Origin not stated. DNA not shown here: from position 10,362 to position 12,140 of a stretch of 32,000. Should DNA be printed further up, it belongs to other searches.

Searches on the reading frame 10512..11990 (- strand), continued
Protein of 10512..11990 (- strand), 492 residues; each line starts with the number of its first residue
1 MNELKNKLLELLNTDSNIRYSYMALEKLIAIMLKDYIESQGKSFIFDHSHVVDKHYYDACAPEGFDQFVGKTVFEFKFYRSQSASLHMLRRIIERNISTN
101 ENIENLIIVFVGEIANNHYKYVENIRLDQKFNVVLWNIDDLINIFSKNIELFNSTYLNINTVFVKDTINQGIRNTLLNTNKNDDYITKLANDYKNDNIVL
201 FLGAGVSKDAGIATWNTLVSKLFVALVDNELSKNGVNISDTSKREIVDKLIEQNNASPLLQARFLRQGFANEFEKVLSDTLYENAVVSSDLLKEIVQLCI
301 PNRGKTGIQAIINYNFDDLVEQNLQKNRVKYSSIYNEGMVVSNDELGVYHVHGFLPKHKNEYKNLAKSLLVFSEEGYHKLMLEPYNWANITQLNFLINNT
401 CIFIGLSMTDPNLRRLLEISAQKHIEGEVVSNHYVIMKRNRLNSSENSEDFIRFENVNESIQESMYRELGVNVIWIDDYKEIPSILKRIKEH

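Call 20: search_solved_structures(query=window:10512-11990:-, max_evalue=1, show_alignments=2)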
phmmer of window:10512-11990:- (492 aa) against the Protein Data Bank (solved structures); distinct sequences matched with E-value up to 1: 7.
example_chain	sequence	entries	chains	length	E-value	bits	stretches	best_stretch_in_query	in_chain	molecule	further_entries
8wc0_A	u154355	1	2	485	1.3e-07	34.2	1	390-490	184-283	NAD(+) hydrolase ThsA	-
6lhx_A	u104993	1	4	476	2.1e-07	33.5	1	313-490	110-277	ThsA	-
8bto_A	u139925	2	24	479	3.4e-07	32.8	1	330-490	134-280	NAD(+) hydrolase ThsA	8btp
7uxt_B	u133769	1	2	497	1.2e-06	31.1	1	312-489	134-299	USG protein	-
8zsf_D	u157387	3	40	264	1.5e-05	27.4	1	188-224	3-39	Sir2 family NAD-dependent protein deacetylase | KomC, SIR2 domain protein, NADase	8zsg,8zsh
9xvc_H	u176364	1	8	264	3.1e-05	26.4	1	188-224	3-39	KomC(H146N), a SIR2-domain NADase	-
8zsi_E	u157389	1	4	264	3.3e-05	26.3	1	188-224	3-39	Sir2 family NAD-dependent protein deacetylase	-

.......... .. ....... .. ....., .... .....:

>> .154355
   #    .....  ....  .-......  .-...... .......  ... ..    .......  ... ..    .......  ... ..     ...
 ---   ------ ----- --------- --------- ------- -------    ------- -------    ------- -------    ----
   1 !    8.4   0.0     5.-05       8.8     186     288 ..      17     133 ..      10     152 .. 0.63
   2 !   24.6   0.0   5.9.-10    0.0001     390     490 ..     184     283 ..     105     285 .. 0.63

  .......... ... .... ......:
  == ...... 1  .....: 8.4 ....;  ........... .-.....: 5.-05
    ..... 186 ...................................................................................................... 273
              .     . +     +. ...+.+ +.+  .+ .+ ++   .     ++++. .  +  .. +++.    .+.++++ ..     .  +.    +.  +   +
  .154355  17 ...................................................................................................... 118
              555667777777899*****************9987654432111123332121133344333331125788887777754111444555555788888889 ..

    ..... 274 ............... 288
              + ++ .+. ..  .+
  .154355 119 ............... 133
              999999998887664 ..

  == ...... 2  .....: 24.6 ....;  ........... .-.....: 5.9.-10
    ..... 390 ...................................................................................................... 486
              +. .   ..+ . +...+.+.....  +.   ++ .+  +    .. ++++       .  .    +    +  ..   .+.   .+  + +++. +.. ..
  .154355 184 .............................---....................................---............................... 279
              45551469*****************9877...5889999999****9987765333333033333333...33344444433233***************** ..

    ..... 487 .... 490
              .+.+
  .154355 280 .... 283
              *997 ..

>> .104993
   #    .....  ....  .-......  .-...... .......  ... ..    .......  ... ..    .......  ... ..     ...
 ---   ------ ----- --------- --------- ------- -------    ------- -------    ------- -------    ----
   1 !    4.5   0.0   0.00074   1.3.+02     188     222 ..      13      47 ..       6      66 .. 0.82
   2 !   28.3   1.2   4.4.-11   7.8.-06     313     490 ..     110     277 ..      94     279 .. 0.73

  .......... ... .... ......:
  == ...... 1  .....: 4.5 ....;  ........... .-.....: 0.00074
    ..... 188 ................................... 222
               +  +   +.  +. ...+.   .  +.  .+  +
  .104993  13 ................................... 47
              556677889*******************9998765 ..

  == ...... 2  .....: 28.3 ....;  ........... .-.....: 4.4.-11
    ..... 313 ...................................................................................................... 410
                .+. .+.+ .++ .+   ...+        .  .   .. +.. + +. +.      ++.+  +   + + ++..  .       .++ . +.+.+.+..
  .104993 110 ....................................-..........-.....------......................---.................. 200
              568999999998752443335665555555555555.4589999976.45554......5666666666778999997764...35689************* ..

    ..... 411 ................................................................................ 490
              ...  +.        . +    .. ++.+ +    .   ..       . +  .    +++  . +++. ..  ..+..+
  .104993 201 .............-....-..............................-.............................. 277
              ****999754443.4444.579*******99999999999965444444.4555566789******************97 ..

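Call 32: predict_structure(alignment_id=A1)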
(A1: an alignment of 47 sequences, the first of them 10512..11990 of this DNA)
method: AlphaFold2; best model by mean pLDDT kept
length: 492 residues; sequences in the alignment: 47
mean_pLDDT: 78.6   pTM: 0.71
mean pLDDT of the five models: 78.6, 77.4, 76.7, 73.5, 67.5
residues with pLDDT >= 90: 94; 70-90: 290; 50-70: 95; < 50: 13
segments of 3 or more residues with pLDDT < 50: 49-54, 373-375, 427-429
pLDDT, mean of each block of 10 residues (from residue 1): 85 72 87 94 75 65 92 87 72 77 87 80 73 89 93 88 75 60 88 89 84 78 78 84 83 59 57 73 87 91 77 86 89 74 75 74 61 53 69 87 78 78 58 84 66 80 79 88 92 80
secondary structure, 60 per line:
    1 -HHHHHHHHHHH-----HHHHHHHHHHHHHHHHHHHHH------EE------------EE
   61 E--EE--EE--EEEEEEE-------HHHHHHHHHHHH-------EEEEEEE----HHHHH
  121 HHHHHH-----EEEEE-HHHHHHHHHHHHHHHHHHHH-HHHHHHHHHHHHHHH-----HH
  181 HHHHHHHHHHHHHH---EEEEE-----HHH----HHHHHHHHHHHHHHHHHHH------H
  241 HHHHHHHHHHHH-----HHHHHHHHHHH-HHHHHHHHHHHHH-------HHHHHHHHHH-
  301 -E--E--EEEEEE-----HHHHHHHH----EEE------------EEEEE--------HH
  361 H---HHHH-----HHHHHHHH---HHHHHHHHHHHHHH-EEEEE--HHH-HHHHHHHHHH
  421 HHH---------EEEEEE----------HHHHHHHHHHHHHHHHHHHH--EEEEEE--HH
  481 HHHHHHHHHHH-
elements in order: H2-12 H18-38 E59-61 E72-78 H86-97 E105-111 H116-126 E132-136 H138-157 H159-173 H179-194 E198-202 H215-233 H240-252 H258-268 H270-282 H290-299 E308-313 H319-326 E331-333 E346-350 H365-368 H374-381 H385-398 E400-404 H411-423 E433-438 H449-468 E471-476 H479-491

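Call 36: fold_search(model_id=the predicted structure, library=pdb)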
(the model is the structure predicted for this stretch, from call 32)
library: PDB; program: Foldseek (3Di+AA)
matches with E <= 10: 527; with E <= 0.001: 89
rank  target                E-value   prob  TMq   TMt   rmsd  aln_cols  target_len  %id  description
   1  8btp_A                1.2e-12  1.00  0.45  0.47   5.3       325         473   19  Helical structure of BcThsA in complex with 1''-3'gc(etheno)ADPR (released 2024-02-21)
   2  8bto_A                3.5e-12  1.00  0.46  0.47   5.3       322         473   19  Helical structure of BcThsA in complex with 1''-3'gcADPR (released 2024-02-21)
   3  8wc0_B                1.3e-10  1.00  0.40  0.41   8.2       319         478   20  Crystal structure of EcThsA (released 2024-09-18)
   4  9xvc_E                1.9e-10  1.00  0.43  0.77   4.5       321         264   18  Cryo-EM Helical Structure of the dITP-KomBC(H146N) Complex with NAD Fragments (released 2026-01-21)
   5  8wc0_A                2.2e-10  1.00  0.40  0.41   8.1       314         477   20  Crystal structure of EcThsA (released 2024-09-18)
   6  6lhx_C                3.1e-10  1.00  0.40  0.43   7.1       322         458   20  Crystal structure of ThsA (released 2020-06-24)
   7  6lhx_A                9.8e-10  1.00  0.39  0.42   7.4       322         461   19  Crystal structure of ThsA (released 2020-06-24)
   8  7uxt_B                1.1e-09  1.00  0.43  0.46   5.4       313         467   18  Crystal structure of ligand-free SeThsA (released 2022-09-07)
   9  8zsi_E                1.4e-09  1.00  0.41  0.71   5.0       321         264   19  CryoEM Helical Structure of HAM-SIR2 with dITP and NAD fragment (released 2025-12-10)
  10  7uxt_A                1.9e-09  1.00  0.42  0.44   5.6       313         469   18  Crystal structure of ligand-free SeThsA (released 2022-09-07)
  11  8zsf_A                2.5e-09  1.00  0.43  0.76   4.5       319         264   18  CryoEM Helical Structure of KomC (released 2025-12-10)
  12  8w56_A                2.6e-09  1.00  0.41  0.22   8.7       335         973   18  Cryo-EM structure of DSR2-DSAD1 state 1 (released 2024-05-01)
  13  8wkx_A                6.4e-09  1.00  0.41  0.21   8.0       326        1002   18  Cryo-EM structure of DSR2 (released 2024-05-22)
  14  9v0g_E                9.9e-09  1.00  0.43  0.71   4.4       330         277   14  Helical structure of KomBC Complex (released 2025-12-17)
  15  8k9a_C                1.3e-08  1.00  0.41  0.22   5.9       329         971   16  Cryo-EM structure of DSR2-DSAD1 state 2 (released 2024-05-01)
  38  6lhx_D                9.5e-08  1.00  0.35  0.42   5.8       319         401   17  Crystal structure of ThsA (released 2020-06-24)
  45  6lhx_B                1.4e-07  1.00  0.35  0.42   5.3       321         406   18  Crystal structure of ThsA (released 2020-06-24)
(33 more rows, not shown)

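Call 55: fold_search(model_id=the predicted structure, library=viral)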
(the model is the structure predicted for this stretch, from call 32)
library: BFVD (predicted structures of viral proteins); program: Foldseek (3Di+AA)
matches with E <= 10: 512; with E <= 0.001: 6
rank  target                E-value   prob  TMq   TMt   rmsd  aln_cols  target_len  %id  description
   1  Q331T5                1.9e-05  1.00  0.19  0.42   9.0       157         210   16  (no name in the UniProt tables at hand)
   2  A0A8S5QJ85            4.7e-05  1.00  0.20  0.33   6.7       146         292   14  Restriction endonuclease [Siphoviridae sp. ctezl47]
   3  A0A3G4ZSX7            5.2e-05  0.75  0.15  0.11  25.2       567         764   12  Superfamily II DNA or RNA helicase [Terrestrivirus sp.]
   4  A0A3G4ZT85            1.7e-04  1.00  0.18  0.35  21.6       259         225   13  Uncharacterized protein [Edafosvirus sp.]
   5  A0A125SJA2            5.0e-04  1.00  0.18  0.27   8.2       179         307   15  (no name in the UniProt tables at hand)
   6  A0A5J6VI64            9.2e-04  1.00  0.19  0.41   7.3       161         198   15  Restriction endonuclease type IV Mrr domain-containing protein [Megaviridae environmental sample]
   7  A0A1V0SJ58            1.4e-03  0.82  0.24  0.12  22.8       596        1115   12  Superfamily II helicase [Klosneuvirus KNV1]
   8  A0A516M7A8            6.3e-03  1.00  0.20  0.49   7.6       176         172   13  (no name in the UniProt tables at hand)
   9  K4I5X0                7.9e-03  0.98  0.18  0.37  11.3       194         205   12  Uncharacterized protein [Salmonella phage STML-198]
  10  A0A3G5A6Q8            7.9e-03  0.82  0.17  0.25  21.2       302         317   12  Uncharacterized protein [Hyperionvirus sp.]
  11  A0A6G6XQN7            8.8e-03  0.97  0.14  0.17   9.2       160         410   12  (no name in the UniProt tables at hand)
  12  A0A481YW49            1.1e-02  1.00  0.19  0.42   4.8       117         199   14  DNA-directed RNA polymerase subunit 5 [Marseillevirus LCMAC103]
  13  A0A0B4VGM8            1.8e-02  0.25  0.14  0.21  20.3       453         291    9  Putative viral phosphatase 38K [Tipula oleracea nudivirus]
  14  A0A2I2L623            2.0e-02  0.99  0.22  0.37   5.8       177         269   12  Mrr-like domain-containing protein [Orpheovirus IHUMI-LCC2]
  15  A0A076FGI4            2.1e-02  1.00  0.18  0.40   5.1       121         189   13  Putative RNA polymerase subunit RPB5 [Aureococcus anophagefferens virus]
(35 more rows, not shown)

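Call 65: search_protein_families(library=phrogs, proteins=[window:10512-11990:-], max_evalue=0.01)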
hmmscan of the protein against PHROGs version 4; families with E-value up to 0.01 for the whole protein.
window:10512-11990:- (492 aa): 1 family
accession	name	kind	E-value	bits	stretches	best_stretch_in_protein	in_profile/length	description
phrog_15208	-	unknown function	1e-07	30.9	1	185-435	10-245/1275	-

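Call 69: find_encoding_contigs(protein=P0002, flank=5000, max_places=3)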
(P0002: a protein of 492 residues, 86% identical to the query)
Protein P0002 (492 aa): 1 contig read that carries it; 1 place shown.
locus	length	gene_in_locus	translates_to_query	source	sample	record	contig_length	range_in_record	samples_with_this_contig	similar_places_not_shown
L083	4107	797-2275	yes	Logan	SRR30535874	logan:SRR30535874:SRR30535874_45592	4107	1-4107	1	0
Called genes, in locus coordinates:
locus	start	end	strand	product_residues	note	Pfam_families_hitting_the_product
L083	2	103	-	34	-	?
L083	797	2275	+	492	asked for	PF13289:SIR2_2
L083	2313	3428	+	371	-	PF04055:Radical_SAM, PF13353:Fer4_12 (weak)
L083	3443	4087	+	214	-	-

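Call 70: find_encoding_contigs(protein=P0003, flank=5000, max_places=3)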
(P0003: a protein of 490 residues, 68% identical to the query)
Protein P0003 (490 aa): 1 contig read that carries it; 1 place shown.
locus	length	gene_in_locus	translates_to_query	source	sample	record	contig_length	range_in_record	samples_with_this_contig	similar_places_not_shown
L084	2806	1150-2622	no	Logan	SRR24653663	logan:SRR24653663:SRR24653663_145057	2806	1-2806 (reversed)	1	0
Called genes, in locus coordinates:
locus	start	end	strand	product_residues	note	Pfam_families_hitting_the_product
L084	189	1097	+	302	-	PF10137:CAP12-PCTIR_TIR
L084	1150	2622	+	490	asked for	PF13289:SIR2_2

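Call 76: search_protein_families(library=pfam, proteins=[L003:106-885:+, L004:4921-5967:+, L006:3311-5893:+, L006:2379-3314:+, L005:6509-7264:+, L005:8131-11811:+, L032:6646-8511:+, L032:9747-10514:+, L083:3443-4087:+, L007:2383-3357:-], max_evalue=0.001)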
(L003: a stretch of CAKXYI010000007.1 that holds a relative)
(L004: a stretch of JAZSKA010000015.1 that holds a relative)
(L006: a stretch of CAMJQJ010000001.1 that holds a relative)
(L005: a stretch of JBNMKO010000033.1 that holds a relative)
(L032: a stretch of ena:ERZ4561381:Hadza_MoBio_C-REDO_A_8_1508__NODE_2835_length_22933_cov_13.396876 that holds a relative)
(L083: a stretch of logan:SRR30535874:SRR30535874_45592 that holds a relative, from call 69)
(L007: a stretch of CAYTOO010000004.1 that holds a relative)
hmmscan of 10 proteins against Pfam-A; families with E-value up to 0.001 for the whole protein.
L003:106-885:+ (259 aa): 0 families

L004:4921-5967:+ (348 aa): 2 families
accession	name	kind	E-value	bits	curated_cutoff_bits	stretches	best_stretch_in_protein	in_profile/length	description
PF02661.23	Fic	-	3e-17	63.7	24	1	107-215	1-93/93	Fic/DOC family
PF13784.11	Fic_N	-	0.00028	21.3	26.7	0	55-96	36-77/82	Fic/DOC family N-terminal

L006:3311-5893:+ (860 aa): 3 families
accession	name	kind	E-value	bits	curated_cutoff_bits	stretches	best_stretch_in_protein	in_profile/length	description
PF00270.35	DEAD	-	1.2e-14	54.9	26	1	140-273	1-136/167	DEAD/DEAH box helicase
PF04851.21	ResIII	-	7.4e-10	39.4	22.5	1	145-268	14-141/164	Type III restriction enzyme, res subunit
PF00271.37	Helicase_C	-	1.4e-06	28.9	23.5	1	411-498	30-109/110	Helicase conserved C-terminal domain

L006:2379-3314:+ (311 aa): 1 family
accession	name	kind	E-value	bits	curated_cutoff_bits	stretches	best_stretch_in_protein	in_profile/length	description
PF08878.16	HamA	-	1.9e-52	178.8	25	1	54-295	3-230/230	HamA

L005:6509-7264:+ (251 aa): 17 families
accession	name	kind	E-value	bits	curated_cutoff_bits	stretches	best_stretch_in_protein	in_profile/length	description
PF08241.18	Methyltransf_11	-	1.9e-21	76.9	21.2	1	51-146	1-94/95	Methyltransferase domain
PF13847.12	Methyltransf_31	-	3.3e-20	72.7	27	1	46-147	3-109/145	Methyltransferase domain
PF13649.12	Methyltransf_25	-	3.5e-20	72.9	27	1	50-143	1-97/97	Methyltransferase domain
PF08242.18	Methyltransf_12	-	2.3e-15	57.6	30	1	51-145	1-98/98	Methyltransferase domain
PF13489.12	Methyltransf_23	-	1.8e-14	54.2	27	1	31-151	6-120/164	Methyltransferase domain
PF01209.24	Ubie_methyltran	-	1.1e-11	45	20.1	1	39-146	40-150/233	ubiE/COQ5 methyltransferase family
PF03848.20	TehB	-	1.2e-08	35.1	20.4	1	45-143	29-128/193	Tellurite resistance protein TehB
PF05175.20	MTS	-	1.3e-07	31.8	23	1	39-119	24-105/170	Methyltransferase small domain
PF02353.26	CMAS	-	2.4e-06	27.5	27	1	46-149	62-166/273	Mycolic acid cyclopropane synthetase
PF03141.22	Methyltransf_29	-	7.1e-06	25.3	23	1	38-147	108-217/506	Putative S-adenosyl-L-methionine-dependent methyltransferase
PF05401.17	NodS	-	9.4e-06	26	24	1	42-145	39-142/201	Nodulation protein S (NodS)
PF01728.25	FtsJ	-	3.2e-05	24.4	24.1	1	44-121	20-100/181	FtsJ-like methyltransferase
PF06325.19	PrmA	-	5.2e-05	23.3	22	1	46-148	161-259/296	Ribosomal protein L11 methyltransferase (PrmA)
PF05219.18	DREV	-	0.00018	21.1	26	1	39-153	87-192/265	DREV methyltransferase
PF05148.21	Methyltransf_8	-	0.00043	20.7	27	0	49-147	75-156/219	Hypothetical methyltransferase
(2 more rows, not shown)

L005:8131-11811:+ (1226 aa): 1 family
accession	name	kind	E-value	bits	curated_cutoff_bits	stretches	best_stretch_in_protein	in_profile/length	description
PF20693.3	YobI-ATPase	-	1.3e-121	407.1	27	1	34-404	1-363/363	YobI-like P-loop NTPase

L032:6646-8511:+ (621 aa): 0 families

L032:9747-10514:+ (255 aa): 1 family
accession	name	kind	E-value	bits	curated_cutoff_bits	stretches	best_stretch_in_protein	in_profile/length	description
PF01844.29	HNH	-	6.6e-05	23.4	21.4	1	50-98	1-46/47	HNH endonuclease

L083:3443-4087:+ (214 aa): 0 families

L007:2383-3357:- (324 aa): 4 families
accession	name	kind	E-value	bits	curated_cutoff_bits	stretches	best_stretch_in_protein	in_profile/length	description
PF01966.28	HD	-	7e-12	46.1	22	1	169-290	4-114/116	HD domain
PF18019.7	Cas3_HD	-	7.7e-07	29.8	23.1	1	191-280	53-145/207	Cas3, HD domain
PF01336.31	tRNA_anti-codon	-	8e-06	26.1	27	1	30-93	7-74/75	OB-fold nucleic acid binding domain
PF07514.17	TraI_2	-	6.8e-05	22.4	23.9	1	130-180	30-80/324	Putative helicase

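Call 80: find_related_loci(query=A1, collection=viral_contigs, flank=6000)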
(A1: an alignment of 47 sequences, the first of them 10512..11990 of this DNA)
Query A1 (492 aa) in viral_contigs; peptide patterns used: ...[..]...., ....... (x = any residue, [..] = any of these).
38 stretches matched a pattern; 13 encode a relative of the query (tblastn E <= 1e-3); 13 distinct loci.
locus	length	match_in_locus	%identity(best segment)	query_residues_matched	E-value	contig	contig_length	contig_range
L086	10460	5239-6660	33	22-489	2e-68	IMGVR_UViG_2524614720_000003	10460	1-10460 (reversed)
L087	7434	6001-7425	32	22-489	1e-66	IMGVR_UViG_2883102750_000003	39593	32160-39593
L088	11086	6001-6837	39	198-491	3e-64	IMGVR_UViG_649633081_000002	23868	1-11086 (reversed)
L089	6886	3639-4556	35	170-487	8e-64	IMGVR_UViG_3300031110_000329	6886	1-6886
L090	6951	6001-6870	37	184-489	2e-62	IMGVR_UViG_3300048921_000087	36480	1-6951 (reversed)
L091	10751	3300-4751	33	19-489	2e-76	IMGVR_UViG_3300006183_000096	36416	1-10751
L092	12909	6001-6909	36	173-489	6e-47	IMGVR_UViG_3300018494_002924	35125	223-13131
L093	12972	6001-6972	35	167-486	4e-44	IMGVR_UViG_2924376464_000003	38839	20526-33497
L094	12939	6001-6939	34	189-491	8e-44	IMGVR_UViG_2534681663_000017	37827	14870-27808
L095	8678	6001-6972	35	167-486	6e-44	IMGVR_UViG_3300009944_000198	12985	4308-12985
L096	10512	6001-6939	34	189-491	7e-44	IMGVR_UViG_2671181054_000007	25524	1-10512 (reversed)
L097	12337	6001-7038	35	144-486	2e-43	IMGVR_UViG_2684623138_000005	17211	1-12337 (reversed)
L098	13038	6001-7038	35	144-486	2e-43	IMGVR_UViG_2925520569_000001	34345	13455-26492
